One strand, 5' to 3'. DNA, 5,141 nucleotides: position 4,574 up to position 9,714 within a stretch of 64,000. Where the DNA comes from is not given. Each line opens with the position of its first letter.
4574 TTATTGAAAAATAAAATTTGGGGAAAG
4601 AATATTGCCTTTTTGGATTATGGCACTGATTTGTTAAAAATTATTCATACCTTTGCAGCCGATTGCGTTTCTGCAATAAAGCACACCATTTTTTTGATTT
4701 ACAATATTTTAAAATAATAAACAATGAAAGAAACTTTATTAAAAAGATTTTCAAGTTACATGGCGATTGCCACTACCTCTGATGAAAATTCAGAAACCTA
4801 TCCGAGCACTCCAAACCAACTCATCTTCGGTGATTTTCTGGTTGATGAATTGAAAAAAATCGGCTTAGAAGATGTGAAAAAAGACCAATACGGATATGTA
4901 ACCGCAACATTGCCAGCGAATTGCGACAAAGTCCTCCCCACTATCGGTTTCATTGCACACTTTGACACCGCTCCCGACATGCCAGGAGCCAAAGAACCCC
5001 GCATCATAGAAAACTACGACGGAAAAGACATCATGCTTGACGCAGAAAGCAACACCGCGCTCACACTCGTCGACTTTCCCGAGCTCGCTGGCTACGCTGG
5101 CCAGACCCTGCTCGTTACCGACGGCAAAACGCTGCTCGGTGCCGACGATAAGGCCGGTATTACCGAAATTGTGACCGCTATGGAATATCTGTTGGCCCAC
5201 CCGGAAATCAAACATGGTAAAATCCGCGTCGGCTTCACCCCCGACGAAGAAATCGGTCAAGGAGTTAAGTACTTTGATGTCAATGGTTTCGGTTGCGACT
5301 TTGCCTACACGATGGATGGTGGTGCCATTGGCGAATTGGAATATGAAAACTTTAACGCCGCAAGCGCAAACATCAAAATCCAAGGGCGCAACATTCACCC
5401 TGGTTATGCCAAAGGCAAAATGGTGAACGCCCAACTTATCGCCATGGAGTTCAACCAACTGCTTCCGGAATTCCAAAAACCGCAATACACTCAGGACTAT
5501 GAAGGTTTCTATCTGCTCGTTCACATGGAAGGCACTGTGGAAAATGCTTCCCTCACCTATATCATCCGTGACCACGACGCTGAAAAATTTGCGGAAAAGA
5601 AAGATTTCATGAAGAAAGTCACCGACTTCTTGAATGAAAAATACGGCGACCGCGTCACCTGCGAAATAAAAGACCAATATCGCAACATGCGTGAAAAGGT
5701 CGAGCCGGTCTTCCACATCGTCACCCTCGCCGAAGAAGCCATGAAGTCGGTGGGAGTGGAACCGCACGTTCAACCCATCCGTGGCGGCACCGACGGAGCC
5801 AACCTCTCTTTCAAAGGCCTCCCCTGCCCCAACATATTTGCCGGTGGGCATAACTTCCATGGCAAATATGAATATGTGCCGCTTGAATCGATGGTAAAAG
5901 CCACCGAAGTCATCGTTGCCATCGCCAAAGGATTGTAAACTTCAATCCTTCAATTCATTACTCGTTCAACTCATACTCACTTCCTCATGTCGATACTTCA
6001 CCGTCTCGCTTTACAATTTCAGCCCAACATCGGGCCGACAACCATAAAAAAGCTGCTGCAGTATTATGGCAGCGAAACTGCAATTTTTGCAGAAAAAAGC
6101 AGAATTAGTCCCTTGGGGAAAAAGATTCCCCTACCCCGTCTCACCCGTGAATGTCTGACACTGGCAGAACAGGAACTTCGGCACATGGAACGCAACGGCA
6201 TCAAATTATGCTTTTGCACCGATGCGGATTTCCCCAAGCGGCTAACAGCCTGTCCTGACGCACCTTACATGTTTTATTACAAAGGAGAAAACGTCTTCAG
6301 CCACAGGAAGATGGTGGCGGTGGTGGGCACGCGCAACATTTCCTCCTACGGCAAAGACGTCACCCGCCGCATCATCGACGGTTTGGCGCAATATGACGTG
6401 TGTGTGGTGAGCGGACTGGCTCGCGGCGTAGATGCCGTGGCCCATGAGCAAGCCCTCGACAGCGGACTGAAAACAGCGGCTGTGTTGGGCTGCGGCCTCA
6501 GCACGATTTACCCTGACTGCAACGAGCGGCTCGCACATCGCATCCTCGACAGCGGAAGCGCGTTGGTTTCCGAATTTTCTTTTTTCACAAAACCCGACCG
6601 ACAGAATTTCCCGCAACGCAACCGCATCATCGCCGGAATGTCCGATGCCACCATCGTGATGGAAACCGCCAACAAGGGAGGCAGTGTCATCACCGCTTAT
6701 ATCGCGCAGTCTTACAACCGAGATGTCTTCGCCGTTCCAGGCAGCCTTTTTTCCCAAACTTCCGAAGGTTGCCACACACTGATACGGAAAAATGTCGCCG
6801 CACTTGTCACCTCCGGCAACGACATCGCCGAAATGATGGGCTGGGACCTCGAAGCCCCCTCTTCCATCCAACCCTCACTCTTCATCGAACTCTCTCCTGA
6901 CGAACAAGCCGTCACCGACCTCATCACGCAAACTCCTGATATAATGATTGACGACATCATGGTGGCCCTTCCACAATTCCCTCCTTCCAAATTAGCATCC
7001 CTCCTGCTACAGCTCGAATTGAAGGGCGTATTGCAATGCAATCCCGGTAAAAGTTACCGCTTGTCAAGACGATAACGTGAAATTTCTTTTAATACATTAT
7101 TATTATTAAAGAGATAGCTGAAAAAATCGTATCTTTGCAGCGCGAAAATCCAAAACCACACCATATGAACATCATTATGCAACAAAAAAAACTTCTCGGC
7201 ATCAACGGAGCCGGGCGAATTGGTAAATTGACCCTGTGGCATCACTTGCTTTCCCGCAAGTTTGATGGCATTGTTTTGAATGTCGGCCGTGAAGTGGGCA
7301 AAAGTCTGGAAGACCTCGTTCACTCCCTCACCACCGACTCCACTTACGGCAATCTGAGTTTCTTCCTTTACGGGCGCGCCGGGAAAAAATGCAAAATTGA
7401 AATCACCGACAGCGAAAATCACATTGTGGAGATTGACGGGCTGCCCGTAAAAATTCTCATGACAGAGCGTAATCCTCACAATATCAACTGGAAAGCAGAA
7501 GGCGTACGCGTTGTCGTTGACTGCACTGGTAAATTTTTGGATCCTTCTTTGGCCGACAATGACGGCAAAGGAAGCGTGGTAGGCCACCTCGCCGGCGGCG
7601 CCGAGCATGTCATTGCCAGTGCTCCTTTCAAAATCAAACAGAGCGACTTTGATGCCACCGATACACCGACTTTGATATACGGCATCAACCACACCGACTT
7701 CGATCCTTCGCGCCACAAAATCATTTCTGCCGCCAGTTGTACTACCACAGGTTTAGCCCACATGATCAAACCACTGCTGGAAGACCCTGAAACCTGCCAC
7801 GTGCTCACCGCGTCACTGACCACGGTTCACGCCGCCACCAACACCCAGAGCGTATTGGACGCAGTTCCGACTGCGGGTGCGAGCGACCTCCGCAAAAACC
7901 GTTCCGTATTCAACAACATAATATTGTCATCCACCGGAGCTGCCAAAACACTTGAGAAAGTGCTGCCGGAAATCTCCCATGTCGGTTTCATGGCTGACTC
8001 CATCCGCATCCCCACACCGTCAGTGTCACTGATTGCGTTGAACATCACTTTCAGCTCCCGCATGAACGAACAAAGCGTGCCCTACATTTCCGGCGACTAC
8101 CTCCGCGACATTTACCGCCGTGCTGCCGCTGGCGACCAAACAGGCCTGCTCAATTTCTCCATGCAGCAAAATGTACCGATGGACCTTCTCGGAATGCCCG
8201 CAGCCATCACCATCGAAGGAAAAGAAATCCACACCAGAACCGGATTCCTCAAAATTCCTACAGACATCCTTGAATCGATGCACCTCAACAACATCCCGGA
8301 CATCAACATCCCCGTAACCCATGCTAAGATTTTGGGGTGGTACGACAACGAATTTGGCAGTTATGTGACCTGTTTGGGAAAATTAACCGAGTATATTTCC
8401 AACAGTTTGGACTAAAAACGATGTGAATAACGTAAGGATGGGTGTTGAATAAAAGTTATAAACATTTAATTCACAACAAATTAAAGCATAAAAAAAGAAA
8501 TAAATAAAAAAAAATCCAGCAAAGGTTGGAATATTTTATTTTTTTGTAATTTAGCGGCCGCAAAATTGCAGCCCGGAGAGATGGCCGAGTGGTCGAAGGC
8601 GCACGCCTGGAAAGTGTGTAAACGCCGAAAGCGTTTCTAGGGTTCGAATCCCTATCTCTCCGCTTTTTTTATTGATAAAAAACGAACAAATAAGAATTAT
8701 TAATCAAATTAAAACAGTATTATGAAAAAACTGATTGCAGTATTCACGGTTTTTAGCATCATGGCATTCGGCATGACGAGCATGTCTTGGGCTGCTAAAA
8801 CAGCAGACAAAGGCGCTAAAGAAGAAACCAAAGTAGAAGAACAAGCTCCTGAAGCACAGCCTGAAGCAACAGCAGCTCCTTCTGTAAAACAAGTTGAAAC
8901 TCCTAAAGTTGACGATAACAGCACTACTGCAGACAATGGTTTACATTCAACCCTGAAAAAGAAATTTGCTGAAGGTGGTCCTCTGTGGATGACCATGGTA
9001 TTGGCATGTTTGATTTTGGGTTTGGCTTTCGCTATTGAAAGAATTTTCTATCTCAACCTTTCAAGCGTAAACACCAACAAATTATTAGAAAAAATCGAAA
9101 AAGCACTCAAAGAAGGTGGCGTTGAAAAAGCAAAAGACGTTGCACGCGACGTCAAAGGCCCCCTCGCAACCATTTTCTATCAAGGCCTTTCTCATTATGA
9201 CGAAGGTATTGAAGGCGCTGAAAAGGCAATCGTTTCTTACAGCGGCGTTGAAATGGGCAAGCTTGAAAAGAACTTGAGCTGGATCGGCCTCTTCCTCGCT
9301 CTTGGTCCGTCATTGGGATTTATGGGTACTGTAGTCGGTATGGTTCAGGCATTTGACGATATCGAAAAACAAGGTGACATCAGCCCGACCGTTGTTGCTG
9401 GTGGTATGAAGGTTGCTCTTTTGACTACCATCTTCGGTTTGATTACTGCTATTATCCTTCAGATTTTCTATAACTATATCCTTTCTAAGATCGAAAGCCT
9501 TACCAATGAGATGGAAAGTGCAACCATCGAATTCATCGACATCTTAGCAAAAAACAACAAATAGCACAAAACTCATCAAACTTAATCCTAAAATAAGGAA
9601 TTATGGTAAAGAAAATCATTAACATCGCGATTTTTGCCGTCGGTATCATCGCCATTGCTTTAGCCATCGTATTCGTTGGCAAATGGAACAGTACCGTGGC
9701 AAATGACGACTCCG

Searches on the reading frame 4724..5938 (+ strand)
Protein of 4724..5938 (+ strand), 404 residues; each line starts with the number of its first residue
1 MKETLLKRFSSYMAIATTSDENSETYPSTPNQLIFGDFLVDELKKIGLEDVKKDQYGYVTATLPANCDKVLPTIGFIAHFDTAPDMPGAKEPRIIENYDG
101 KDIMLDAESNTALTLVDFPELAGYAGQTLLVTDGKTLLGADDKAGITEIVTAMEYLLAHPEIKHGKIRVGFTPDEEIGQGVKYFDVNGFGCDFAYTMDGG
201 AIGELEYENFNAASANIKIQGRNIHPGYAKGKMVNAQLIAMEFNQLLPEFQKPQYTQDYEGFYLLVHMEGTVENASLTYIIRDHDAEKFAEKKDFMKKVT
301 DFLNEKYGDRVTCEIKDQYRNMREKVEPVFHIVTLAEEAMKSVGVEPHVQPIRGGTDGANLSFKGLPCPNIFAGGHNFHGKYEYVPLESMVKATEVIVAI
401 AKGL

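Call 53: search_protein_families(library=pfam, max_evalue=0.00001, proteins=[window:4724-5938:+])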
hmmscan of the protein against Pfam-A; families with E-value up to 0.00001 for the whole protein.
window:4724-5938:+ (404 aa): 2 families
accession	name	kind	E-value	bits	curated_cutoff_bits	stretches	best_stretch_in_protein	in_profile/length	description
PF01546.33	Peptidase_M20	-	3.5e-14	53.6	24.6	1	140-401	34-204/206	Peptidase family M20/M25/M40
PF07687.19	M20_dimer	-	2.5e-13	50.3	21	1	207-309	1-105/107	Peptidase dimerisation domain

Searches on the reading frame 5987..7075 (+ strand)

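Call 53: search_protein_families(library=pfam, max_evalue=0.00001, proteins=[window:5987-7075:+])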
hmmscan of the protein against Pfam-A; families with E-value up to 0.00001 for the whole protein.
window:5987-7075:+ (362 aa): 2 families
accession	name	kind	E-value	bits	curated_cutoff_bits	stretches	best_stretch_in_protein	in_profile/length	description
PF02481.21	DNA_processg_A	-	6.5e-76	254.6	29.6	1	67-275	2-211/212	DNA recombination-mediator protein A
PF17782.7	DprA_WH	-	4.9e-06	26.9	22.9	0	301-355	9-61/61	DprA winged helix domain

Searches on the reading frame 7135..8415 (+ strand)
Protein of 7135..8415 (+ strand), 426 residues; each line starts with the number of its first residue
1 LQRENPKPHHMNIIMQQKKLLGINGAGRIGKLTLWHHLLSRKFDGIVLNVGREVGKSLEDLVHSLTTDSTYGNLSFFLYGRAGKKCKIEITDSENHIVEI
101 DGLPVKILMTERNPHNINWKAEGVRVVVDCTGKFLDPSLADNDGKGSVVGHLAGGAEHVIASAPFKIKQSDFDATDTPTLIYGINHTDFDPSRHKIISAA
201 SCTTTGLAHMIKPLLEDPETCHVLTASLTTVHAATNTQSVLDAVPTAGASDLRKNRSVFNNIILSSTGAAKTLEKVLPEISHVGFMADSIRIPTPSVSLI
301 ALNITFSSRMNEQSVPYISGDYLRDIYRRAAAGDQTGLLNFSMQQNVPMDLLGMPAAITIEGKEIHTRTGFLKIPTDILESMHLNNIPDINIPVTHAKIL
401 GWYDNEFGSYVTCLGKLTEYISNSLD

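Call 53: search_protein_families(library=pfam, max_evalue=0.00001, proteins=[window:7135-8415:+])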
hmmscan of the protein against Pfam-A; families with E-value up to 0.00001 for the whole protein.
window:7135-8415:+ (426 aa): 2 families
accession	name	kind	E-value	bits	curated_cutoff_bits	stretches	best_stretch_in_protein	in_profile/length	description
PF02800.25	Gp_dh_C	-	7.6e-20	71.5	24.4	1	208-366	2-145/158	Glyceraldehyde 3-phosphate dehydrogenase, C-terminal domain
PF00044.30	Gp_dh_N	-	8.4e-15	55.3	31.7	1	21-136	3-100/101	Glyceraldehyde 3-phosphate dehydrogenase, NAD binding domain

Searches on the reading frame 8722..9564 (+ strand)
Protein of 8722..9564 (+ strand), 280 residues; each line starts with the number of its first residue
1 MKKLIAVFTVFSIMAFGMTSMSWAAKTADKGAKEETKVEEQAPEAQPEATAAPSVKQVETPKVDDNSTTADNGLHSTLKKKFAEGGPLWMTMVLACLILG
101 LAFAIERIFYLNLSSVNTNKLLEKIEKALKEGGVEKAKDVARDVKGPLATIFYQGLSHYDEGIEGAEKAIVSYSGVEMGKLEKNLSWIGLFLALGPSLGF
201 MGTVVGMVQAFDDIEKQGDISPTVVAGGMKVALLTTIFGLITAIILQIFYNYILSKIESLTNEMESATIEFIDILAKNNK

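Call 53: search_protein_families(library=pfam, max_evalue=0.00001, proteins=[window:8722-9564:+])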
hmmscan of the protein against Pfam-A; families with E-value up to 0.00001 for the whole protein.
window:8722-9564:+ (280 aa): 1 family
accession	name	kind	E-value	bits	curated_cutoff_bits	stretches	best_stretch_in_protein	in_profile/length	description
PF01618.21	MotA_ExbB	-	1.2e-26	93.3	22.9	1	145-265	3-126/127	MotA/TolQ/ExbB proton channel family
